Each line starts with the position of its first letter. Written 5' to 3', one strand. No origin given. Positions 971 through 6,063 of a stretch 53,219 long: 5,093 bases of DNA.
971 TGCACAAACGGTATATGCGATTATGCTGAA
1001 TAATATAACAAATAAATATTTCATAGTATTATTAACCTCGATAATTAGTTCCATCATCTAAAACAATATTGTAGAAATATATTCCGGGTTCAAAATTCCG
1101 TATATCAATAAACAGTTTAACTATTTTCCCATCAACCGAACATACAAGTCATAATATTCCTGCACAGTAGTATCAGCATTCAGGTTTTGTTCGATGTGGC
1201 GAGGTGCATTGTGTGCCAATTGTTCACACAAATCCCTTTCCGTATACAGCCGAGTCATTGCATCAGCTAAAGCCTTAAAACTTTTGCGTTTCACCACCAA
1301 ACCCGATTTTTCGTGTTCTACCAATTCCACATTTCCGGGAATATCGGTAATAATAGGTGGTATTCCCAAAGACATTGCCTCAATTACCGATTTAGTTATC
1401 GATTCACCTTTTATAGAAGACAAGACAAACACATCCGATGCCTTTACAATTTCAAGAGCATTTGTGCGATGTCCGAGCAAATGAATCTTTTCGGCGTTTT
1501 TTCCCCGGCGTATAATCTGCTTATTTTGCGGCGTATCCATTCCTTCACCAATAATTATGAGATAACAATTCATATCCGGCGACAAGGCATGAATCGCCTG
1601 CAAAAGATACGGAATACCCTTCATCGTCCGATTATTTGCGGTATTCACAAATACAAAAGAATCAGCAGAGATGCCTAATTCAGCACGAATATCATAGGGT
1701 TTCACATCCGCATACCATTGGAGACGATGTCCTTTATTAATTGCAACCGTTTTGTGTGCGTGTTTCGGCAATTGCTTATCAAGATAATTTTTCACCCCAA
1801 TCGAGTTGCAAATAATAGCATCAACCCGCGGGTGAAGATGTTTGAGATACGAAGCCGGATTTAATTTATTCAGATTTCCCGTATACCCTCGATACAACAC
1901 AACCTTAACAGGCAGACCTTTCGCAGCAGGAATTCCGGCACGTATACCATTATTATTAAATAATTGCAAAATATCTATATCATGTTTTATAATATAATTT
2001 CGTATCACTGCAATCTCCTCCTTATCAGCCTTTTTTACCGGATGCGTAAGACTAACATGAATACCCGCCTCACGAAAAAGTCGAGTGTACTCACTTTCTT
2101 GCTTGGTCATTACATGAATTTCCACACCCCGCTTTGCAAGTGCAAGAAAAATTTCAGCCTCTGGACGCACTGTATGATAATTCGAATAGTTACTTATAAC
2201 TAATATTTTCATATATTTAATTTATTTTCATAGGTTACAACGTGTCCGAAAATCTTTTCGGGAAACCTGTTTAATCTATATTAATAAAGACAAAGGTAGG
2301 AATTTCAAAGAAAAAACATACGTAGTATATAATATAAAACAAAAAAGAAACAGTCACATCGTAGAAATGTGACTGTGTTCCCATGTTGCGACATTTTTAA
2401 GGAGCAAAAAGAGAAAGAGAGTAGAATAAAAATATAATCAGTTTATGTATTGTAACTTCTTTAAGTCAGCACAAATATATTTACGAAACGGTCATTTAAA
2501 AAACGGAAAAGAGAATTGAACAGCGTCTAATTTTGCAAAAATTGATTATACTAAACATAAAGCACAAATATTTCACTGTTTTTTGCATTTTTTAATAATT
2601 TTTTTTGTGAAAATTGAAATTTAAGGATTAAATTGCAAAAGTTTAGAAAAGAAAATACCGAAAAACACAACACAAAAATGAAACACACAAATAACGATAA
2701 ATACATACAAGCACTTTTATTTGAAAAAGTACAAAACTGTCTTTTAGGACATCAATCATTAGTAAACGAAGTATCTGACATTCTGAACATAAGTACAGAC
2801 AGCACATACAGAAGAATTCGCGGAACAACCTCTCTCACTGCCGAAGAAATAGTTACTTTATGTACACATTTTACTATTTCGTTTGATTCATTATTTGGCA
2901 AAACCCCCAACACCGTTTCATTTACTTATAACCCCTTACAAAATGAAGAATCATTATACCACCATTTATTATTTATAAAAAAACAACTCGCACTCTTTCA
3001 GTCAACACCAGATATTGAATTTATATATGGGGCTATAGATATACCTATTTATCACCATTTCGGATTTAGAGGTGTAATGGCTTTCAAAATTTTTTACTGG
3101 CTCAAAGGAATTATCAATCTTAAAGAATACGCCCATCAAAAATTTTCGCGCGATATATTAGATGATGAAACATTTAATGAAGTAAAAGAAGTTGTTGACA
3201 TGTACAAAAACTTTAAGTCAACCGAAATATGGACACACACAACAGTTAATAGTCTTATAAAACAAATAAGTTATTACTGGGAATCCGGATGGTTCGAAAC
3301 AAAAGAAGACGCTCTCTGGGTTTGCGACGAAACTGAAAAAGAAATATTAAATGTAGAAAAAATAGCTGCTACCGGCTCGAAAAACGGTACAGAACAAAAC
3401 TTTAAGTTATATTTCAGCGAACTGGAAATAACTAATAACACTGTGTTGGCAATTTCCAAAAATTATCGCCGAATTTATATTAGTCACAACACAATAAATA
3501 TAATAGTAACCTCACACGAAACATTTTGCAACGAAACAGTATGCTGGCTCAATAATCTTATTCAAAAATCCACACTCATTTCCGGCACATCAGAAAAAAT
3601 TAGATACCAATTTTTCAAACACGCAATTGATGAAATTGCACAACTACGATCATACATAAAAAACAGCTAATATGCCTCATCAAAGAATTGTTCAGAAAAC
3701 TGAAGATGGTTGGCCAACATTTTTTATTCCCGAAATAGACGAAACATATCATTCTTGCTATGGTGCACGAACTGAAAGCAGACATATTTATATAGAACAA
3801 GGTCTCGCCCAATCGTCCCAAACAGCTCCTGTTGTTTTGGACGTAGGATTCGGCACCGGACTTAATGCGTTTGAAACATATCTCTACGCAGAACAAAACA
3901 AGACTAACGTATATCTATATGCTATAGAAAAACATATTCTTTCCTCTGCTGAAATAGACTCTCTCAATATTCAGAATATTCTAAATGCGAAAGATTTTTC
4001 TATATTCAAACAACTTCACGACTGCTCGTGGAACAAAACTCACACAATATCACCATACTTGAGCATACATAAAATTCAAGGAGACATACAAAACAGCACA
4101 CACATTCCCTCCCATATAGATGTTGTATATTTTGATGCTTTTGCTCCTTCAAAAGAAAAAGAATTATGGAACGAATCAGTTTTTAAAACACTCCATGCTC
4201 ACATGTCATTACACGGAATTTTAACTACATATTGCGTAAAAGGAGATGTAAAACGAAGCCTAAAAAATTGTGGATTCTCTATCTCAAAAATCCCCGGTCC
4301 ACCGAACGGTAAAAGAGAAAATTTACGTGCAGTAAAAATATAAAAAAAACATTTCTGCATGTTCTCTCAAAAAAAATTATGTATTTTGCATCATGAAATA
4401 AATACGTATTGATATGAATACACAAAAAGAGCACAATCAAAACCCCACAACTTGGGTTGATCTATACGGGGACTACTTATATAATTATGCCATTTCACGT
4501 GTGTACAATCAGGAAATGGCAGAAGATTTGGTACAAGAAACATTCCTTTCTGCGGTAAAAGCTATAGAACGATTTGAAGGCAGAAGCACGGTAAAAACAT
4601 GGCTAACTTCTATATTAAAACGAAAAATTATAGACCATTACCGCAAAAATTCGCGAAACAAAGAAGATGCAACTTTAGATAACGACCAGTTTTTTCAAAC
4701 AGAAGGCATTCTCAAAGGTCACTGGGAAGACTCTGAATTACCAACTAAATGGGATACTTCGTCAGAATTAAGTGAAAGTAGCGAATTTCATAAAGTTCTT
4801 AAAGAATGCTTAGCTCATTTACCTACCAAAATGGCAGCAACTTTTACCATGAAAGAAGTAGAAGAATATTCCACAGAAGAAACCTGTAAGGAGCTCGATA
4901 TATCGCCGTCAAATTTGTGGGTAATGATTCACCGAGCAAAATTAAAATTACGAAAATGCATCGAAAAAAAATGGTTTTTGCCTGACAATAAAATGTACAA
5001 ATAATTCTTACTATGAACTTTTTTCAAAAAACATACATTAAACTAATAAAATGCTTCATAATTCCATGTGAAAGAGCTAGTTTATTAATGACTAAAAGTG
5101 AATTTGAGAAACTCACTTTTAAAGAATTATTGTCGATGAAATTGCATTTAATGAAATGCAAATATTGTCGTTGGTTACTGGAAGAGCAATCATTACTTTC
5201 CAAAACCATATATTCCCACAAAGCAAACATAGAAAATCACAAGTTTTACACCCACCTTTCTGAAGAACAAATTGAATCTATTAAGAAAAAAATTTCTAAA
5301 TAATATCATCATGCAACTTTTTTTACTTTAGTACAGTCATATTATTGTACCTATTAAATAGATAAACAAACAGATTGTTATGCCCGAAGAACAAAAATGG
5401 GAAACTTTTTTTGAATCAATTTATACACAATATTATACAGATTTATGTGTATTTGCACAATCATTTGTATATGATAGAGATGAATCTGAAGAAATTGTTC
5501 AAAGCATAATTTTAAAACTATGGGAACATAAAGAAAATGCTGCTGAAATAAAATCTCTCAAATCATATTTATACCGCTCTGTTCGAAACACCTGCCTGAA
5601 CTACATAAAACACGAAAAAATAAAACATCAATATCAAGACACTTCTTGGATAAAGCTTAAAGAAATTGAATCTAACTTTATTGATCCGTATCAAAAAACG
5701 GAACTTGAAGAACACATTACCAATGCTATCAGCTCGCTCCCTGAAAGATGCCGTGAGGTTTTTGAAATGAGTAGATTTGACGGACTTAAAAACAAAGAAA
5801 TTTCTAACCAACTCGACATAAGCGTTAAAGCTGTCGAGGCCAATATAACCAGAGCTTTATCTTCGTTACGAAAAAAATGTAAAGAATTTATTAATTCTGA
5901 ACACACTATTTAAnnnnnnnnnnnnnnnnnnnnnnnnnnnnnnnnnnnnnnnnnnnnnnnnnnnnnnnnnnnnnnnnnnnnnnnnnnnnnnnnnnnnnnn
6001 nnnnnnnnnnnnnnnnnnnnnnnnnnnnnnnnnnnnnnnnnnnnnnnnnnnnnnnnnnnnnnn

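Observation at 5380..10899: ECF sigma / FecR module wired to an STN-domain small beta-barrel instead of a TonB-dependent transporter, followed by a secreted RCC1 propeller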

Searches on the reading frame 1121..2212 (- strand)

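Call 66: search_protein_families(library=pfam, proteins=[window:1121-2212:-], max_evalue=0.00001)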
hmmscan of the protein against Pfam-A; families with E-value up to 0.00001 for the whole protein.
window:1121-2212:- (363 aa): 3 families
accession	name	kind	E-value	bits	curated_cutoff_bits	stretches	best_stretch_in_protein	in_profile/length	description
PF00534.26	Glycos_transf_1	-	8.8e-29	100.7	26.4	1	175-338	5-171/172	Glycosyl transferases group 1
PF13692.12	Glyco_trans_1_4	-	3.1e-25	89.5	27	1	186-324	4-141/142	Glycosyl transferases group 1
PF13439.12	Glyco_transf_4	-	1.9e-08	35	28.5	1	23-161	13-165/170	Glycosyltransferase Family 4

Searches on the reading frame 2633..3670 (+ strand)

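Call 3: search_protein_families(library=pfam, proteins=[window:2633-3670:+], max_evalue=1)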
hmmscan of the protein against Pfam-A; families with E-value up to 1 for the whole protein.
window:2633-3670:+ (345 aa): 1 family
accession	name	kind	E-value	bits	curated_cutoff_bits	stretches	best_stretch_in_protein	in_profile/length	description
PF08667.16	BetR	-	0.00041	20.9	21.6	1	41-94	22-75/148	BetR domain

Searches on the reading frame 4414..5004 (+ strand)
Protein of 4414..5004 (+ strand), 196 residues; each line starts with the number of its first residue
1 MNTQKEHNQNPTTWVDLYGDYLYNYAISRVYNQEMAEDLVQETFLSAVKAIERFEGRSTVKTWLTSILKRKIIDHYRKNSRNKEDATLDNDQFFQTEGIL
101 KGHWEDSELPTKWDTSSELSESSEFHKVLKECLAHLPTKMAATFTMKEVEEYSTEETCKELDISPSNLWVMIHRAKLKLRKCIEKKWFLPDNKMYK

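Call 3: search_protein_families(library=pfam, proteins=[window:4414-5004:+], max_evalue=1)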
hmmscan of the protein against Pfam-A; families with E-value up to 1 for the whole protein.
window:4414-5004:+ (196 aa): 7 families
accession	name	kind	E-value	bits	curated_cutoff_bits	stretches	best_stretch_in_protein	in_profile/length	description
PF04542.20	Sigma70_r2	-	1.7e-19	69.8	24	1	15-81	2-70/71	Sigma-70 region 2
PF08281.18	Sigma70_r4_2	-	6.4e-13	48.6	25.7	1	129-179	4-54/54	Sigma-70, region 4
PF07638.17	Sigma70_ECF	-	9e-05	22.9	21.1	1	32-167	45-167/185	ECF sigma factor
PF12728.13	HTH_17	-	0.0019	18.9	27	1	152-188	2-37/51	Helix-turn-helix domain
PF22029.2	PhyR_sigma2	-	0.034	14.6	27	1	25-66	11-52/55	Sigma2 domain of PhyR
PF22385.1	Cas9_C_2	-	0.15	12.3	27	1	65-134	16-88/94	CRISPR-associated endonuclease Cas9, C-terminal domain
PF23016.2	RsmI_C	-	0.18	12.1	27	1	123-143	5-25/46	RsmI C-terminal HTH domain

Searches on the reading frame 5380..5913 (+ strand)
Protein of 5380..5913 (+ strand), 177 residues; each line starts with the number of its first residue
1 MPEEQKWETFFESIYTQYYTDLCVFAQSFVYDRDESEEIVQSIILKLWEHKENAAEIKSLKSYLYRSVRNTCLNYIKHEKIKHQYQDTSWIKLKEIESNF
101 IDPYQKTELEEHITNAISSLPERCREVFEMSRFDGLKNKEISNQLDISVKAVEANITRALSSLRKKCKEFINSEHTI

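Call 3: search_protein_families(library=pfam, proteins=[window:5380-5913:+], max_evalue=1)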
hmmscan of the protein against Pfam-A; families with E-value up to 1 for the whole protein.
window:5380-5913:+ (177 aa): 7 families
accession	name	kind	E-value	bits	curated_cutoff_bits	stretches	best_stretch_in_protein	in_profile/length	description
PF08281.18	Sigma70_r4_2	-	9.5e-16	57.6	25.7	1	113-162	4-53/54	Sigma-70, region 4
PF04542.20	Sigma70_r2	-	3.6e-10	39.9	24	1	14-79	1-68/71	Sigma-70 region 2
PF04545.22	Sigma70_r4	-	1.8e-08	34.2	24.1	1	116-165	1-50/50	Sigma-70, region 4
PF07638.17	Sigma70_ECF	-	1.3e-07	32.2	21.1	1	102-159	119-175/185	ECF sigma factor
PF00196.25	GerE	-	1.7e-05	24.8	23.5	1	119-161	2-43/57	Bacterial regulatory proteins, luxR family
PF17243.7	POTRA_TamA_1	-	0.09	13.3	26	0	106-143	8-43/74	POTRA domain TamA domain 1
PF04967.18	HTH_10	-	0.2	11.9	23.1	0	138-163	26-51/53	HTH DNA binding domain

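Call 4: search_protein_families(library=ncbifam, proteins=[window:5380-5913:+], max_evalue=1)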
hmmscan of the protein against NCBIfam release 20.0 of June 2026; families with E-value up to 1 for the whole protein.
window:5380-5913:+ (177 aa): 112 families (the best 25 are shown)
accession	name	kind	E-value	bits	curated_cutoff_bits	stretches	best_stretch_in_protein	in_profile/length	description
TIGR02985.1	Sig70_bacteroi1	subfamily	4.8e-51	173.2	126.4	1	11-166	3-161/162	RNA polymerase sigma-70 factor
NF058625.1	sigma_PG0214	equivalog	2.4e-28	99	130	1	9-171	4-165/170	GFO_1088 family ECF-type sigma factor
TIGR02937.1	sigma70-ECF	superfamily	1.6e-26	92.9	42.9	1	11-166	3-164/165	sigma-70 family RNA polymerase sigma factor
NF004113.0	PRK05602.1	equivalog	4.3e-19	68.9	208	1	22-169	58-203/211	RNA polymerase sigma factor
NF005448.0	PRK07037.1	equivalog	1.7e-18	66.8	190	1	16-167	19-171/186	RNA polymerase factor sigma-70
NF007215.0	PRK09637.1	equivalog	3.3e-18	66.3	212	1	12-167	4-154/181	RNA polymerase sigma factor SigZ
TIGR02959.1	SigZ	equivalog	3.4e-18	66.1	168.65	1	16-167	2-148/170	RNA polymerase sigma factor SigZ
NF009172.0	PRK12519.1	subfamily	9.1e-18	64.5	222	1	24-169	44-191/194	RNA polymerase sigma factor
TIGR02983.1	SigE-fam_strep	subfamily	1.3e-17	64.1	141.55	1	10-168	7-159/162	SigE family RNA polymerase sigma factor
NF009179.0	PRK12527.1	equivalog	3.3e-17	63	162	1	17-170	3-156/159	RNA polymerase sigma factor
NF040705.1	sigma_mbnA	exception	1.4e-16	61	350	1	14-165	5-156/272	methanobactin precursor domain-containing sigma factor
TIGR02950.1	SigM_subfam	subfamily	3.5e-16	59.4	147.95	1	12-166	3-157/159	RNA polymerase sigma factor, SigM family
NF053879.1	RNAPolSigSigVBac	equivalog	7.9e-16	58.1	190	1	11-169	6-157/160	RNA polymerase sigma factor SigV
NF007227.0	PRK09645.1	subfamily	2e-14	53.9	202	1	8-169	12-172/177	sigma-70 family RNA polymerase sigma factor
NF008893.0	PRK11924.2-3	equivalog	5.3e-14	52.2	331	1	13-165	25-178/181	RNA polymerase sigma factor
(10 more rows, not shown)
